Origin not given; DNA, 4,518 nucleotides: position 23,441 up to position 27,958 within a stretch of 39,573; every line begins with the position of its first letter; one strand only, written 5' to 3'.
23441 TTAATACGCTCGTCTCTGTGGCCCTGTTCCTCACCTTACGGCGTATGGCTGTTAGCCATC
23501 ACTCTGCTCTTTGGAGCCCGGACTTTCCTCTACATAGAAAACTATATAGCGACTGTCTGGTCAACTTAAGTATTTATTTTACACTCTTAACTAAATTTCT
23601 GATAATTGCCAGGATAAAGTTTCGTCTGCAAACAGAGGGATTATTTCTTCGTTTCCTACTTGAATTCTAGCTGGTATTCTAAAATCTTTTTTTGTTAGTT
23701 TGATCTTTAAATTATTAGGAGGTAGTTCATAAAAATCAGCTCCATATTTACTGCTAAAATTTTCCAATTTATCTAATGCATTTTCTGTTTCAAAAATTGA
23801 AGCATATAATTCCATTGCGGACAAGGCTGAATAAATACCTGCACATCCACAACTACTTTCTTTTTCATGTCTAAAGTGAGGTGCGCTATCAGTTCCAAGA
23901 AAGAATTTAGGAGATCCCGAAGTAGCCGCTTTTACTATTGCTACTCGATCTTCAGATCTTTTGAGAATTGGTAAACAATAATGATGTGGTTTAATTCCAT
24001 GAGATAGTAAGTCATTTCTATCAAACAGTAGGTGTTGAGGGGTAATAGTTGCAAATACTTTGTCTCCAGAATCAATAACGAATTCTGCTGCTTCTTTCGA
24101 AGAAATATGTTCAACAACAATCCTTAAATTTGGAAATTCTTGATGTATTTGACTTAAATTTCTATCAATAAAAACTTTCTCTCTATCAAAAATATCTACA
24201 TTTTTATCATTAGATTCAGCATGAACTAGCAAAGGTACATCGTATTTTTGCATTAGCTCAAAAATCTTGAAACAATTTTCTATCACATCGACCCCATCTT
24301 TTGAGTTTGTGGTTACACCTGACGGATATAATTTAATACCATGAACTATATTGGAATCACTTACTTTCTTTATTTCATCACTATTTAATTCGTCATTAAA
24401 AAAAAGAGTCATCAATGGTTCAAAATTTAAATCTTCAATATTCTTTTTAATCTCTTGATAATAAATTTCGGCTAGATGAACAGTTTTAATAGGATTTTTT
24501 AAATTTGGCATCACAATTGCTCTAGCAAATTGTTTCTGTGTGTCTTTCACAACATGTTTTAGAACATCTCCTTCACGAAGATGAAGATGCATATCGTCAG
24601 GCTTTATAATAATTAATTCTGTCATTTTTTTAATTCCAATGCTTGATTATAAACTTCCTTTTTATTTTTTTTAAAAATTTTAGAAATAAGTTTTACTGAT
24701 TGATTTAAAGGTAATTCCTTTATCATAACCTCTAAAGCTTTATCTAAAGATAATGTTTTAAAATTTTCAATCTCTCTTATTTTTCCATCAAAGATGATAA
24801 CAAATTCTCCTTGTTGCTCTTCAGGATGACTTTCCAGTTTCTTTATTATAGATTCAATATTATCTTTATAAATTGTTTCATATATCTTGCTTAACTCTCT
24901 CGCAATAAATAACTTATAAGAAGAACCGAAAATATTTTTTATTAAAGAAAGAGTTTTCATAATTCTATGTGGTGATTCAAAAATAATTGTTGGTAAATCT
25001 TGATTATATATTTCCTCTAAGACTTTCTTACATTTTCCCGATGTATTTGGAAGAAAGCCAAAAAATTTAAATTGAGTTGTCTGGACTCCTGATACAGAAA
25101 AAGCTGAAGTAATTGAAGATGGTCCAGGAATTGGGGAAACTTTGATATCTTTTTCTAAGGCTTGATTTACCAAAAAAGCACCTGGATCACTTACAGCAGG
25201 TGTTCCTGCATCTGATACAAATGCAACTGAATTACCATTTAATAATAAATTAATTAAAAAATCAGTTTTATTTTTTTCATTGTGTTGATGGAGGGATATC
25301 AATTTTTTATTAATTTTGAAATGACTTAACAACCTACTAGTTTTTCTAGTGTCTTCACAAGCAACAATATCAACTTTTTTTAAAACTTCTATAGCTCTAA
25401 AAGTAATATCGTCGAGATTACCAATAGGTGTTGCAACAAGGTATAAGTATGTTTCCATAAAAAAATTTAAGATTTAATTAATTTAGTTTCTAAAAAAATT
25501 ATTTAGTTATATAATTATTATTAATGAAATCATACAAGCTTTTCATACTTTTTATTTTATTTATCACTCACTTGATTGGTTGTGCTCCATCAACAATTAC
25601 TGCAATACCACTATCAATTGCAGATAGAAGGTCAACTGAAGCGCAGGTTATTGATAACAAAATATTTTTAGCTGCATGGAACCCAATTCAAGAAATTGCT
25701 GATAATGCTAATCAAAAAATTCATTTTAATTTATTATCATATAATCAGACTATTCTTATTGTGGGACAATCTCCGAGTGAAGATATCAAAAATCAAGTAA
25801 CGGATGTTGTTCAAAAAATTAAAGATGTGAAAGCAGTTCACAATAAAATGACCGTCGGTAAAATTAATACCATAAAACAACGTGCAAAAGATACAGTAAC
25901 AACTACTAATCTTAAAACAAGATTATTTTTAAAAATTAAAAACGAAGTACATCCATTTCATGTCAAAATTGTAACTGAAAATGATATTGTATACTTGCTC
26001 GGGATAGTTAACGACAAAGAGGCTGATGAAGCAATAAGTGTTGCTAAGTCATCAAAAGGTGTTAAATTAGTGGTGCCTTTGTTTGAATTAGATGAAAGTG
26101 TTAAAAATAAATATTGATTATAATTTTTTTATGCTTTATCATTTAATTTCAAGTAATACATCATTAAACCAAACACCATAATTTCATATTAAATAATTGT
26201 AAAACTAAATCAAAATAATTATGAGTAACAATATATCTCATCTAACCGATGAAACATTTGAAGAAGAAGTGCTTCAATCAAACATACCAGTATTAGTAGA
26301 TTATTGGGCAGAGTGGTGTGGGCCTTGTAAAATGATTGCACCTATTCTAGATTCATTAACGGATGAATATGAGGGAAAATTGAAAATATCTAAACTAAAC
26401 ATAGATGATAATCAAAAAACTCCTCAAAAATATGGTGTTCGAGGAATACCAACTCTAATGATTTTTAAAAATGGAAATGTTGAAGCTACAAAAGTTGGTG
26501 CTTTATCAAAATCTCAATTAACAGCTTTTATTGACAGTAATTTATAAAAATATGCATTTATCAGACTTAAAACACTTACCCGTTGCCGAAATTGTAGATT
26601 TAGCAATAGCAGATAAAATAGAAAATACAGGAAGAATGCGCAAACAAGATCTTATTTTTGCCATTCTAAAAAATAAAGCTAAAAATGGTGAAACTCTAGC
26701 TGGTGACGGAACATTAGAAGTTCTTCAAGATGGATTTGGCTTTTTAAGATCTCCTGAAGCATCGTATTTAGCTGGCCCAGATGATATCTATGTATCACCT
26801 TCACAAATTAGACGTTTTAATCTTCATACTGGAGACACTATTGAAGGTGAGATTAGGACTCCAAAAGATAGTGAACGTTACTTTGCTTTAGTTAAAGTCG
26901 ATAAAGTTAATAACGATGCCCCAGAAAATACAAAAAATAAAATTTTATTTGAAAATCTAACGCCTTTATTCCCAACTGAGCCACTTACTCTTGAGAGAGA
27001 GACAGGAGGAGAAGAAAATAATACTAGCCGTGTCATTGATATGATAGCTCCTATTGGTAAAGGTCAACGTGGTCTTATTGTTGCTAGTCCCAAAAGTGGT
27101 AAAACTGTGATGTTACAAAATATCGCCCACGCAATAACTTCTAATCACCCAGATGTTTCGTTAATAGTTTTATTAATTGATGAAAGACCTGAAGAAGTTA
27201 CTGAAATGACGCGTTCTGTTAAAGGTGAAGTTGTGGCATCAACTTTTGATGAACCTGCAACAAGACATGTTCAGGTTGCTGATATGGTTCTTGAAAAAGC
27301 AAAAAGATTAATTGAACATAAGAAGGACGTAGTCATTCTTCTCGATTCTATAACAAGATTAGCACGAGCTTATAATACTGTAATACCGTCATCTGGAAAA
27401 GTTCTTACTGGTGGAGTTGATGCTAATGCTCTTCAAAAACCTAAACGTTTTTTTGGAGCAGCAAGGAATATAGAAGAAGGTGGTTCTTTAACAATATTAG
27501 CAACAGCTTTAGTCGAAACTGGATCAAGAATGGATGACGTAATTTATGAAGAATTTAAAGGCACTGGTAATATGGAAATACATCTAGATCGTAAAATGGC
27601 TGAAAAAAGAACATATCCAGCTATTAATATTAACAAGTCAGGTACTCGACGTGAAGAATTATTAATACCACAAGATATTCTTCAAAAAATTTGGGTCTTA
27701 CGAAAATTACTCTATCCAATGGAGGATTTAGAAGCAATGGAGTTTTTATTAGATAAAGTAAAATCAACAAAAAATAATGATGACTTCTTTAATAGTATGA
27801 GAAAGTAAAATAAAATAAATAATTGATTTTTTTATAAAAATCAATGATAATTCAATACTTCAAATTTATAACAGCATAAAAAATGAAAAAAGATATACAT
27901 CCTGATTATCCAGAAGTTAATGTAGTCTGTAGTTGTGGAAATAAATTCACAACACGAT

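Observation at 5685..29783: Pattern: several lesions in otherwise intact cell-envelope genes, while TGA and TAA behave as ordinary stops everywhere else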

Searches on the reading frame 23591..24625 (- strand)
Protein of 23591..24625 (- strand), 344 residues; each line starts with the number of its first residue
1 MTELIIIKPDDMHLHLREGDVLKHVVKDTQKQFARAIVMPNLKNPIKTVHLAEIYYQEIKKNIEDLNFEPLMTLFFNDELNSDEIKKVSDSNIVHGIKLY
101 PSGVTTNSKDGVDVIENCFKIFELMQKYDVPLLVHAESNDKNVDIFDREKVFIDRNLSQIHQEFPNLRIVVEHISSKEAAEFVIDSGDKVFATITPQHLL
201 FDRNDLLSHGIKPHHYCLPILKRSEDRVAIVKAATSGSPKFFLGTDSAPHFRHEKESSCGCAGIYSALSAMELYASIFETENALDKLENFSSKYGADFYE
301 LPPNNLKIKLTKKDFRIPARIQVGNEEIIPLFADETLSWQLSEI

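Call 23: search_protein_families(library=ncbifam, proteins=[window:23591-24625:-], max_evalue=0.00001)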
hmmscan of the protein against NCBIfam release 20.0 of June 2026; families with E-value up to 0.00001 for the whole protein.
window:23591-24625:- (344 aa): 11 families
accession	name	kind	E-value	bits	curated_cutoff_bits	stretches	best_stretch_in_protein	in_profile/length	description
TIGR00856.1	pyrC_dimer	equivalog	4e-133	443.6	292.95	1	4-341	2-340/341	dihydroorotase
NF006844.0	PRK09357.2-5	equivalog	4.6e-12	45.7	701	1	168-263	227-326/422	dihydroorotase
TIGR00857.1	pyrC_multi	subfamily_domain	1.7e-11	43.8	279.05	1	33-260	71-308/412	dihydroorotase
NF006837.0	PRK09357.1-2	equivalog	4e-11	42.1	575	1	169-308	228-371/428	dihydroorotase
NF006842.0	PRK09357.2-3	equivalog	1.4e-08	33.8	695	1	159-260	232-335/440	dihydroorotase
NF006839.0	PRK09357.1-4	equivalog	3.1e-08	32.6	576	1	168-257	225-314/422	dihydroorotase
NF005751.0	PRK07575.1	equivalog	1.7e-07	30.1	529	1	168-302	227-362/440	dihydroorotase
NF002668.0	PRK02382.1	equivalog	2.3e-07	29.9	452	1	166-259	220-308/436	dihydroorotase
NF006688.0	PRK09236.1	equivalog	8.5e-07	28.1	535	0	171-260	234-323/444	dihydroorotase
NF006841.0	PRK09357.2-2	equivalog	2.6e-06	26.4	640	1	166-258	220-312/421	dihydroorotase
NF006836.0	PRK09357.1-1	equivalog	9.8e-06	24.5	538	0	168-269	227-333/432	dihydroorotase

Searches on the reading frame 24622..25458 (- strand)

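Call 23: search_protein_families(library=ncbifam, proteins=[window:24622-25458:-], max_evalue=0.00001)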
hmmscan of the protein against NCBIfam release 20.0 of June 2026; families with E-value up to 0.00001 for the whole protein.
window:24622-25458:- (278 aa): 6 families
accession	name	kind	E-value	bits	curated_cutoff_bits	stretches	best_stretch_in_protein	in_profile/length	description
TIGR00096.1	TIGR00096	equivalog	2.3e-78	263.4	167.9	1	5-275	2-273/275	16S rRNA (cytidine(1402)-2'-O)-methyltransferase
NF011570.0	PRK14994.1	equivalog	5e-69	232.7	502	1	3-277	12-285/287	16S rRNA (cytidine(1402)-2'-O)-methyltransferase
NF004455.0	PRK05787.1-3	equivalog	1.4e-08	34.6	258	1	5-207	3-204/221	cobalt-precorrin-7 (C(5))-methyltransferase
TIGR02467.1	CbiE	equivalog_domain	1.8e-08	34.1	92.9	1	13-207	7-194/204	precorrin-6y C5,15-methyltransferase (decarboxylating) subunit CbiE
NF004459.0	PRK05787.2-2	equivalog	4.6e-07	29.7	298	1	4-204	3-196/210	cobalt-precorrin-7 (C(5))-methyltransferase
NF004460.0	PRK05787.2-3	equivalog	6.7e-07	29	291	1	5-207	2-195/207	cobalt-precorrin-7 (C(5))-methyltransferase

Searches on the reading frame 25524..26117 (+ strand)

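Call 23: search_protein_families(library=ncbifam, proteins=[window:25524-26117:+], max_evalue=0.00001)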
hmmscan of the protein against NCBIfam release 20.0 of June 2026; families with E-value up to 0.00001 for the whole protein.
window:25524-26117:+ (197 aa): 2 families
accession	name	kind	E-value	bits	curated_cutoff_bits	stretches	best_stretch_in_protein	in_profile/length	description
NF008247.1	PRK11023.1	equivalog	1e-28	100.5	184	1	5-188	5-189/192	division/outer membrane stress-associated lipid-binding lipoprotein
NF007858.0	PRK10568.1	equivalog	5.2e-12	45.8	174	1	76-183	90-198/206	molecular chaperone OsmY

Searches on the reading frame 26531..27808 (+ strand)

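Call 24: search_protein_families(library=ncbifam, proteins=[window:26531-27808:+], max_evalue=0.00001)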
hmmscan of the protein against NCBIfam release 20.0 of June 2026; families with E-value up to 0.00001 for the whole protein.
window:26531-27808:+ (425 aa): 27 families (the best 25 are shown)
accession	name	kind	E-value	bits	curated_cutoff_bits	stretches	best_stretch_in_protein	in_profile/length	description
NF006886.1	PRK09376.1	equivalog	3.1e-210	698.2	315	1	8-423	1-413/413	transcription termination factor Rho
TIGR00767.1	rho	equivalog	2.7e-209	695.2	509.45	1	9-424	2-414/415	transcription termination factor Rho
NF041509.1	paralog_Rho2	exception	3e-133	444.6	628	1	77-421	17-358/360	transcription termination factor Rho, short form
TIGR02546.1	III_secr_ATP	equivalog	2.4e-27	95.7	604.75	1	166-402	134-372/423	type III secretion system ATPase SctN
TIGR03496.1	FliI_clade1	equivalog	1.1e-26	93.6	619.1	1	166-399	125-362/414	flagellar protein export ATPase FliI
TIGR01026.1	fliI_yscN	subfamily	3e-26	92.1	379.5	1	155-401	139-388/440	FliI/YscN family ATPase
TIGR03498.1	FliI_clade3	equivalog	3.2e-25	88.7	587.45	1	165-403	126-369/418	flagellar protein export ATPase FliI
TIGR03497.1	FliI_clade2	equivalog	1.9e-23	83.1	629.8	1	146-402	104-363/413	flagellar protein export ATPase FliI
NF006012.0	PRK08149.1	equivalog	2.3e-23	82.8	594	1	166-406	142-384/431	type III secretion system ATPase SctN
NF005391.0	PRK06936.1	equivalog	6.6e-21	74.6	657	1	165-402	149-388/439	type III secretion system ATPase SctN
NF006575.0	PRK09099.1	subfamily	3e-20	72.4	706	1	131-403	117-392/443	type III secretion system ATPase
NF005295.0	PRK06820.1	equivalog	9.1e-20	71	690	1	165-401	150-388/440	EscN/YscN/HrcN family type III secretion system ATPase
NF005765.0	PRK07594.1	equivalog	6.9e-19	67.9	715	1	166-401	143-380/433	EscN/YscN/HrcN family type III secretion system ATPase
NF005535.1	PRK07196.1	equivalog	5.8e-16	58.5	715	1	167-377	146-359/434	flagellar protein export ATPase FliI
NF006290.1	PRK08472.1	equivalog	2.9e-15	56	644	1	133-395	111-376/433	flagellar protein export ATPase FliI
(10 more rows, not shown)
